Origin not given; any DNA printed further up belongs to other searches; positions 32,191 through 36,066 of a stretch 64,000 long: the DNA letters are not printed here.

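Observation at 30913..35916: Two abutting, convergent, signal-peptide-bearing caspase-family genes, one fused to ~900 aa of TPR: candidate envelope proteolytic module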

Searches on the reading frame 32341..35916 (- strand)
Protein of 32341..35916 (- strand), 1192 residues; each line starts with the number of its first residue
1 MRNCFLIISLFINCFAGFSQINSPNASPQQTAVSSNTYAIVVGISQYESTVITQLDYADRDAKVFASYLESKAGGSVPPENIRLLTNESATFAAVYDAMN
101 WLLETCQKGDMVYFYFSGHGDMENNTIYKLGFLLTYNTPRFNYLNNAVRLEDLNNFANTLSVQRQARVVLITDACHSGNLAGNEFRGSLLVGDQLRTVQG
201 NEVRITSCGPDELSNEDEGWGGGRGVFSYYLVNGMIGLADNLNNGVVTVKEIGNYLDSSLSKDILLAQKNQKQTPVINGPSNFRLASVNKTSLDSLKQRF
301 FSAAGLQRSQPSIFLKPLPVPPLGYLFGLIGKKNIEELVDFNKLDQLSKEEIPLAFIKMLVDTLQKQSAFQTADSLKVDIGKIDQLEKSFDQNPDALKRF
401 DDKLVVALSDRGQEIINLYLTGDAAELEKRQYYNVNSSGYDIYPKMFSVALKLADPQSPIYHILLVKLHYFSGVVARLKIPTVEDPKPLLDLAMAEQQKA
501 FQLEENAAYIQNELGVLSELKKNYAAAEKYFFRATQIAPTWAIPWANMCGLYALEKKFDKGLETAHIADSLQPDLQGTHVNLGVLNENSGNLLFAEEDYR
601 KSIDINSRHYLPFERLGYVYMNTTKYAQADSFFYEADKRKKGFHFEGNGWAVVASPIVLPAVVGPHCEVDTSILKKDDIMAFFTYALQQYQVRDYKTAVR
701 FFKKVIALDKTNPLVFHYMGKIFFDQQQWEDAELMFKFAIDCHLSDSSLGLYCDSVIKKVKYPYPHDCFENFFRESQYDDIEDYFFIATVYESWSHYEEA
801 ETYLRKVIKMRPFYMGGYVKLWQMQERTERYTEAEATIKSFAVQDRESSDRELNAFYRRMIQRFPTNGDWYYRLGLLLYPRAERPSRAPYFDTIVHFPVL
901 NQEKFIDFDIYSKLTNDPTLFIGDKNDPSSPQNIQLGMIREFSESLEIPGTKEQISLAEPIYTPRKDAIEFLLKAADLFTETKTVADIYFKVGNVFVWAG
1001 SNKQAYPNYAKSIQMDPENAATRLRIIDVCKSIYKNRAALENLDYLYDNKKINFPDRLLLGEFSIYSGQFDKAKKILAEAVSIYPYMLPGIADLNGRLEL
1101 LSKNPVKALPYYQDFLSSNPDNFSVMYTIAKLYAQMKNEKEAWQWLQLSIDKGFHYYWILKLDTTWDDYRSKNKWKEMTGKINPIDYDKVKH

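Call 3: search_protein_families(library=pfam, proteins=[window:32341-35916:-], max_evalue=0.01)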
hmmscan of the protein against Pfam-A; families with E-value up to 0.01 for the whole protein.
window:32341-35916:- (1192 aa): 17 families
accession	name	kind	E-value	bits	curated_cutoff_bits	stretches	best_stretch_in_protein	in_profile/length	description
PF14559.12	TPR_19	-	3.8e-20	72.4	25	1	1101-1147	3-49/68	Tetratricopeptide repeat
PF07719.23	TPR_2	-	1.4e-16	59.6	27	0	681-712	3-34/34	Tetratricopeptide repeat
PF13181.12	TPR_8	-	4.8e-16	57.9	25.7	1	784-812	4-32/34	Tetratricopeptide repeat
PF00515.34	TPR_1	-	1.4e-15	56.8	27.8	0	508-540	1-33/34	Tetratricopeptide repeat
PF00656.27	Peptidase_C14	-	7.9e-14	52.3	21.4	1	38-279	3-225/233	Caspase domain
PF13428.12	TPR_14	-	8.6e-12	45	23.5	0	1058-1086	5-33/44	Tetratricopeptide repeat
PF13424.12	TPR_12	-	2e-09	38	30.1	0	782-811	46-75/77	Tetratricopeptide repeat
PF13432.12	TPR_16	-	5.5e-09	36.7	32.7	0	1107-1150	15-58/65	Tetratricopeptide repeat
PF13431.12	TPR_17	-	6.9e-09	35.7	24.4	0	1111-1144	1-34/34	Tetratricopeptide repeat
PF13414.12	TPR_11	-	1.6e-07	31.4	26.8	0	694-726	9-41/42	TPR repeat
PF25063.1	ARM_TT21_C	-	0.00012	22.4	35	0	1107-1147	39-79/209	Tetratricopeptide repeat protein 21 C-terminal ARM domain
PF12895.13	ANAPC3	-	0.00016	22.3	27.2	0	679-735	23-78/82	Anaphase-promoting complex, cyclosome, subunit 3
PF13176.12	TPR_7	-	0.00079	19.8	27.9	0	691-711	11-31/36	Tetratricopeptide repeat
PF13174.12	TPR_6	-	0.0014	19.6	26.3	0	1059-1085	5-31/33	Tetratricopeptide repeat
PF25064.1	ARM_TT21_5th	-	0.0016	19.2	27.8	0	1104-1148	16-60/117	TT21 fifth ARM repeats domain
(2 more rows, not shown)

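Call 4: search_protein_families(library=ncbifam, proteins=[window:32341-35916:-], max_evalue=0.01)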
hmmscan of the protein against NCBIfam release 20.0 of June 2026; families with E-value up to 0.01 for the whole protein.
window:32341-35916:- (1192 aa): 15 families
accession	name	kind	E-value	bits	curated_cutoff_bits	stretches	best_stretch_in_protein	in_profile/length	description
TIGR02917.1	PEP_TPR_lipo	equivalog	1.9e-22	79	312.2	1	968-1147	586-760/899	XrtA/PEP-CTERM system TPR-repeat protein PrsT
NF047832.1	caspase_w_EACC1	subfamily_domain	8.9e-19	67.8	140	1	38-262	2-210/211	caspase, EACC1-associated type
NF040959.1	MamA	equivalog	5.9e-15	55.3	200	1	968-1085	56-170/204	magnetosome protein MamA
TIGR02521.1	type_IV_pilW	equivalog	3.5e-12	46.4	154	1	686-842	38-196/234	type IV pilus biogenesis/stability protein PilW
NF047558.1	TPR_END_plus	domain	3.4e-08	33.3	32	1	1126-1178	2-54/56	TPR end-of-group domain-containing protein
NF033758.1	gliding_GltE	equivalog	2.8e-07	29.9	225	0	493-603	241-352/411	adventurous gliding motility TPR repeat lipoprotein GltE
TIGR04510.1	mod_pep_cyc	subfamily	3.9e-06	25.7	400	0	678-854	397-575/814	putative peptide modification system cyclase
TIGR02552.1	LcrH_SycD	equivalog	6.8e-06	25.8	104.8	1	675-752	14-91/136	SycD/LcrH family type III secretion system chaperone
NF033762.1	social_mot_Tgl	equivalog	1.1e-05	24.9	225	1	493-630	50-190/252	social motility TPR repeat lipoprotein Tgl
TIGR00540.1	TPR_hemY_coli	hypoth_equivalog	0.00025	19.9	142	0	683-743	296-356/385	heme biosynthesis-associated TPR protein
NF047507.1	TPR_BatC_Lepto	exception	0.00037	20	175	0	968-1023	77-133/214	TPR repeat-containing protein BatC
NF002725.1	PRK02603.1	equivalog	0.0012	18.9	143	0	574-635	70-131/173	photosystem I assembly protein Ycf3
TIGR00990.1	3a0801s09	subfamily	0.0013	17.4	757.25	0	498-639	321-462/615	mitochondrial import receptor subunit TOM70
NF033920.0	C39_PA2778_fam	equivalog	0.0045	16.4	150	0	677-740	188-251/255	PA2778 family cysteine peptidase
NF008753.0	PRK11788.1-1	equivalog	0.0046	16.1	395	0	677-821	177-321/389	lipopolysaccharide assembly protein LapB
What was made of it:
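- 32341..34446 (-): B TPR region with a TPR end-of-group domain at residues 1126-1178. Calls 3, 4.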

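Call 5: search_protein_families(library=padloc, proteins=[window:32341-35916:-], max_evalue=0.01)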
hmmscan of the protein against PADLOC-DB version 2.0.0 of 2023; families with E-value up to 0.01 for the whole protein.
window:32341-35916:- (1192 aa): 1 family
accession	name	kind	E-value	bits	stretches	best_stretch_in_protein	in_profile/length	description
PDLC02987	caspase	-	1.3e-19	68.8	1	36-251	2-174/453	-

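Call 9: find_homologous_proteins(query=window:32341-35916:-, max_evalue=0.001)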
Query window:32341-35916:- (1192 aa): 1651 proteins with E <= 0.001 among 8000 candidates; the best 120 are listed.
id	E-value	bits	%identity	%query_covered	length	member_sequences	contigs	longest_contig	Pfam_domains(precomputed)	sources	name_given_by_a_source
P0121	0.0e+0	2753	100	100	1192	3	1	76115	PF14559.13,PF13431.13,PF13414.13,PF00656.28,PF00515.35,PF13424.13,PF13432.13,PF13428.13,PF13181.13,PF07719.24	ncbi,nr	ncbi:MAG TPA: caspase family protein [Chitinophagaceae bacterium]|nr:caspase family protein [Chitino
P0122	0.0e+0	1911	70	97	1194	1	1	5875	PF14559.13,PF13431.13,PF25060.1,PF00656.28,PF00515.35,PF13424.13,PF13176.13,PF13428.13,PF13181.13,PF07719.24,PF13374.13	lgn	-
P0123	0.0e+0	1858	78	86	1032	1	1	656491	PF14559.13,PF00656.28,PF00515.35,PF13424.13,PF13428.13,PF13181.13,PF07719.24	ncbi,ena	-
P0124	0.0e+0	1855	68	100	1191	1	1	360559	PF13431.13,PF23914.2,PF13414.13,PF13428.13,PF14559.13,PF24575.2,PF00656.28,PF00515.35,PF12895.14,PF13424.13,PF21033.5,PF13432.13,PF13181.13,PF07719.24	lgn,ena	-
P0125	0.0e+0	1838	68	99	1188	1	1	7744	PF14559.13,PF13431.13,PF13414.13,PF00656.28,PF00515.35,PF12895.14,PF13424.13,PF13432.13,PF13428.13,PF13181.13,PF07719.24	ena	-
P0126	0.0e+0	1827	69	96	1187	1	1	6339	PF13431.13,PF23914.2,PF13414.13,PF13176.13,PF13428.13,PF14559.13,PF00656.28,PF00515.35,PF13424.13,PF13432.13,PF13181.13,PF07719.24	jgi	-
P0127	0.0e+0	1823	67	100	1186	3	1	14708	PF13431.13,PF13414.13,PF13176.13,PF13428.13,PF14559.13,PF13371.13,PF00656.28,PF00515.35,PF12895.14,PF13424.13,PF13432.13,PF13181.13,PF07719.24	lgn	-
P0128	0.0e+0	1814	68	97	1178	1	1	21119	PF13431.13,PF23914.2,PF13414.13,PF13176.13,PF13428.13,PF14559.13,PF24575.2,PF00656.28,PF00515.35,PF12895.14,PF13424.13,PF13181.13,PF07719.24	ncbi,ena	-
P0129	0.0e+0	1774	66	99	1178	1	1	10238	PF13431.13,PF23914.2,PF13414.13,PF13176.13,PF13428.13,PF14559.13,PF00656.28,PF00515.35,PF12895.14,PF13424.13,PF13181.13,PF07719.24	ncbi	-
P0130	0.0e+0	1668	63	98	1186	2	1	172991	PF14559.13,PF13431.13,PF13414.13,PF00656.28,PF00515.35,PF13424.13,PF13428.13,PF13181.13,PF07719.24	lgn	-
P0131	0.0e+0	1403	54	99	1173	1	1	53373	PF13431.13,PF13414.13,PF13176.13,PF13428.13,PF13374.13,PF14559.13,PF24575.2,PF13371.13,PF00656.28,PF00515.35,PF12895.14,PF13424.13,PF21033.5,PF13432.13,PF13181.13,PF07719.24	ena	-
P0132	0.0e+0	1397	54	99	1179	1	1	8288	PF13431.13,PF13414.13,PF13176.13,PF24885.2,PF13428.13,PF14559.13,PF00656.28,PF00515.35,PF12895.14,PF13424.13,PF13181.13,PF07719.24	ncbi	-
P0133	0.0e+0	1390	54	98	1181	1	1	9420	PF13431.13,PF13414.13,PF13176.13,PF13428.13,PF14559.13,PF00656.28,PF00515.35,PF12895.14,PF13424.13,PF21033.5,PF13181.13,PF07719.24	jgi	jgi:tetratricopeptide (TPR) repeat protein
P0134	0.0e+0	1377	53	99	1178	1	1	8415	PF14559.13,PF13431.13,PF13414.13,PF00656.28,PF00515.35,PF12895.14,PF13424.13,PF13176.13,PF13428.13,PF13181.13,PF07719.24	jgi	jgi:Tfp pilus assembly protein PilF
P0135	0.0e+0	1375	54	99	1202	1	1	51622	PF14559.13,PF13431.13,PF13414.13,PF00656.28,PF00515.35,PF13424.13,PF13432.13,PF13428.13,PF13181.13,PF07719.24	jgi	jgi:Tfp pilus assembly protein PilF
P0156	0.0e+0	1313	52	99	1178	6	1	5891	PF13431.13,PF23914.2,PF13414.13,PF13176.13,PF13428.13,PF13374.13,PF14559.13,PF00656.28,PF00515.35,PF13424.13,PF13432.13,PF13181.13,PF07719.24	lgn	-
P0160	0.0e+0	1305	50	99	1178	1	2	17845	PF14559.13,PF13431.13,PF13414.13,PF00656.28,PF00515.35,PF13424.13,PF13432.13,PF13428.13,PF13181.13,PF07719.24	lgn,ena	-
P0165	0.0e+0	1278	51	99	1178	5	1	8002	PF14559.13,PF13431.13,PF13414.13,PF00656.28,PF00515.35,PF13424.13,PF13176.13,PF13428.13,PF13181.13,PF07719.24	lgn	-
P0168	0.0e+0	1244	51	99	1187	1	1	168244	PF14559.13,PF25068.3,PF00656.28,PF00515.35,PF13424.13,PF13176.13,PF21033.5,PF13432.13,PF13428.13,PF13181.13,PF07719.24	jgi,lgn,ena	-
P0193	0.0e+0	1200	49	97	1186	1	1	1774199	PF14559.13,PF13414.13,PF00656.28,PF00515.35,PF13424.13,PF13432.13,PF13428.13,PF13181.13,PF07719.24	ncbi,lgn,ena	-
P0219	0.0e+0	1146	46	99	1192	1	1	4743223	PF13431.13,PF13414.13,PF13176.13,PF13428.13,PF13374.13,PF14559.13,PF00656.28,PF00515.35,PF13424.13,PF13432.13,PF13181.13,PF07719.24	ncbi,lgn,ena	-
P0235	0.0e+0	1126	47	98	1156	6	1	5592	PF14559.13,PF13431.13,PF13414.13,PF00656.28,PF00515.35,PF13424.13,PF13432.13,PF13428.13,PF13181.13,PF07719.24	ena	-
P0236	0.0e+0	1126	47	99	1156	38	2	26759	PF25063.1,PF13431.13,PF13176.13,PF13428.13,PF13374.13,PF14559.13,PF13371.13,PF00656.28,PF00515.35,PF13424.13,PF13432.13,PF13181.13,PF07719.24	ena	-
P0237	0.0e+0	1126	47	99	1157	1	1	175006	PF14559.13,PF00656.28,PF00515.35,PF13428.13,PF13181.13,PF07719.24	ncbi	ncbi:MAG: caspase family protein [Chitinophagaceae bacterium]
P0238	0.0e+0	1126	46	99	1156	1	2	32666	PF25063.1,PF13431.13,PF13414.13,PF13176.13,PF13428.13,PF13374.13,PF14559.13,PF00656.28,PF00515.35,PF13424.13,PF13432.13,PF13181.13,PF07719.24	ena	-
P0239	0.0e+0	1126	45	97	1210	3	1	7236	PF13431.13,PF13414.13,PF13428.13,PF13374.13,PF14559.13,PF00656.28,PF00515.35,PF12895.14,PF13424.13,PF13432.13,PF13181.13,PF07719.24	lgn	-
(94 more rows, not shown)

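Call 32: find_encoding_contigs(protein=P0219, flank=7000, max_places=1)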
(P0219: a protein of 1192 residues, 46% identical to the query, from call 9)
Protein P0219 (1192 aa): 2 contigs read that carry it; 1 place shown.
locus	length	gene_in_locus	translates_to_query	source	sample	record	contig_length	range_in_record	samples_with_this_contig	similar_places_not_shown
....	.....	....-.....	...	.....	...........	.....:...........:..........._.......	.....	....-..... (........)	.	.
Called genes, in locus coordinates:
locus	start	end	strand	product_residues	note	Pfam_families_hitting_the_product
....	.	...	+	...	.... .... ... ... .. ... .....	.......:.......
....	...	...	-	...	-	-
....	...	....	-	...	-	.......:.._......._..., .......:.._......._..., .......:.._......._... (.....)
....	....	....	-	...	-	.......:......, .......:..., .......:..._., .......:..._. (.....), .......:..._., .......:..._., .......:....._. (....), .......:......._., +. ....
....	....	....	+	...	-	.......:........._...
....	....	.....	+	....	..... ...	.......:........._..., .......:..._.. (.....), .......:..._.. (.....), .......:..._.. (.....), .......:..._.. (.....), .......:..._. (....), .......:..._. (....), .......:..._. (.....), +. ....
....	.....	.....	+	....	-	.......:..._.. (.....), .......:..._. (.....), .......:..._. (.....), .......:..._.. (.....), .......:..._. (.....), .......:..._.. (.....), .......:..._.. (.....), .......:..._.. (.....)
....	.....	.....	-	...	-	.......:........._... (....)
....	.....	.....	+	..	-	-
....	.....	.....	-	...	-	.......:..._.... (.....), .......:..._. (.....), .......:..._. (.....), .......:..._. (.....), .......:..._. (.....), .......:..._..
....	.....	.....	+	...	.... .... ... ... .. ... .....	-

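Call 33: find_encoding_contigs(protein=P0193, flank=7000, max_places=1)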
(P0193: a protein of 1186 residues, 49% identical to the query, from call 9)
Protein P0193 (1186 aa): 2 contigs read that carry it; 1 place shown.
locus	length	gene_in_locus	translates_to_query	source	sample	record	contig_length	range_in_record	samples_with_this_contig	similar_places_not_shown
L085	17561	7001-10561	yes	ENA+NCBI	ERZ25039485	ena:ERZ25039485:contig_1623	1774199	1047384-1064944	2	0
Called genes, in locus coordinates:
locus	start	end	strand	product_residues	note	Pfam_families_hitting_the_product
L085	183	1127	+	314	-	PF05368:NmrA, PF13460:NAD_binding_10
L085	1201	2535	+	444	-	-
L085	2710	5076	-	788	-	PF24738:DUF7689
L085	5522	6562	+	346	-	PF05593:RHS_repeat (faint)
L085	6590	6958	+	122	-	PF19897:DUF6370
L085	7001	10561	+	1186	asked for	PF00656:Peptidase_C14, PF00515:TPR_1 (faint), PF07719:TPR_2 (faint), PF13181:TPR_8 (faint), PF13414:TPR_11 (faint), PF13424:TPR_12 (faint), PF13428:TPR_14 (faint), PF13432:TPR_16 (faint), +1 more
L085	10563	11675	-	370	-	PF00656:Peptidase_C14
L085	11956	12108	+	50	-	-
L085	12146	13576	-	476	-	PF13176:TPR_7 (faint), PF00515:TPR_1 (faint), PF07719:TPR_2 (faint), PF28559:TPR_SusR (weak), PF13424:TPR_12 (weak)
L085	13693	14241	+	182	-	PF13302:Acetyltransf_3, PF13420:Acetyltransf_4 (weak), PF00583:Acetyltransf_1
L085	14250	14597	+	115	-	PF08818:DUF1801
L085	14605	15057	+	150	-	PF00583:Acetyltransf_1, PF13673:Acetyltransf_10, PF13508:Acetyltransf_7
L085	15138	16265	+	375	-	PF00149:Metallophos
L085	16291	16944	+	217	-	PF00697:PRAI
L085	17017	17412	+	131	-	-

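Call 34: find_encoding_contigs(protein=P0168, flank=7000, max_places=1)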
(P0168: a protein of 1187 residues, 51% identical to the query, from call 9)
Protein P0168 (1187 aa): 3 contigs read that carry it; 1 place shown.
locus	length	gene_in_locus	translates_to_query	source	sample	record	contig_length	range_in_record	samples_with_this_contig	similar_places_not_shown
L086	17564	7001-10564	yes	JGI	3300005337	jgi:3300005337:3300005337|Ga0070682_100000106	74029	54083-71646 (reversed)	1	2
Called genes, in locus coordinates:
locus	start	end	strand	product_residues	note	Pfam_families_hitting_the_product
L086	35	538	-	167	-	-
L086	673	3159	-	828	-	PF13620:CarboxypepD_reg, PF13715:CarbopepD_reg_2, PF22904:NOMO1-like_2nd (weak), PF07715:Plug (weak), PF00593:TonB_dep_Rec_b-barrel, PF14905:OMP_b-brl_3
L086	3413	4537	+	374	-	-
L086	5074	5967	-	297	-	PF00691:OmpA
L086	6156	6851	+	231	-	PF02635:DsrE (weak)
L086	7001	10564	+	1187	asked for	PF00656:Peptidase_C14, PF07719:TPR_2 (faint), PF13181:TPR_8 (faint), PF13424:TPR_12 (faint), PF13432:TPR_16 (faint), PF14559:TPR_19 (faint), PF21033:RMD1-3 (faint), PF00515:TPR_1 (weak), +3 more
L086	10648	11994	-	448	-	PF00656:Peptidase_C14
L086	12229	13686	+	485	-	PF28559:TPR_SusR (faint), PF17874:TPR_MalT (faint), PF07719:TPR_2 (faint), PF00515:TPR_1 (faint), PF13176:TPR_7 (faint), PF13181:TPR_8 (faint), PF13424:TPR_12 (weak)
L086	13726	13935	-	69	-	-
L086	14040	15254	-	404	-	-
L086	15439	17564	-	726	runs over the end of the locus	PF00930:DPPIV_N, PF00326:Peptidase_S9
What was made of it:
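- Pairing, starting from B: 3/3 (calls 32-34).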
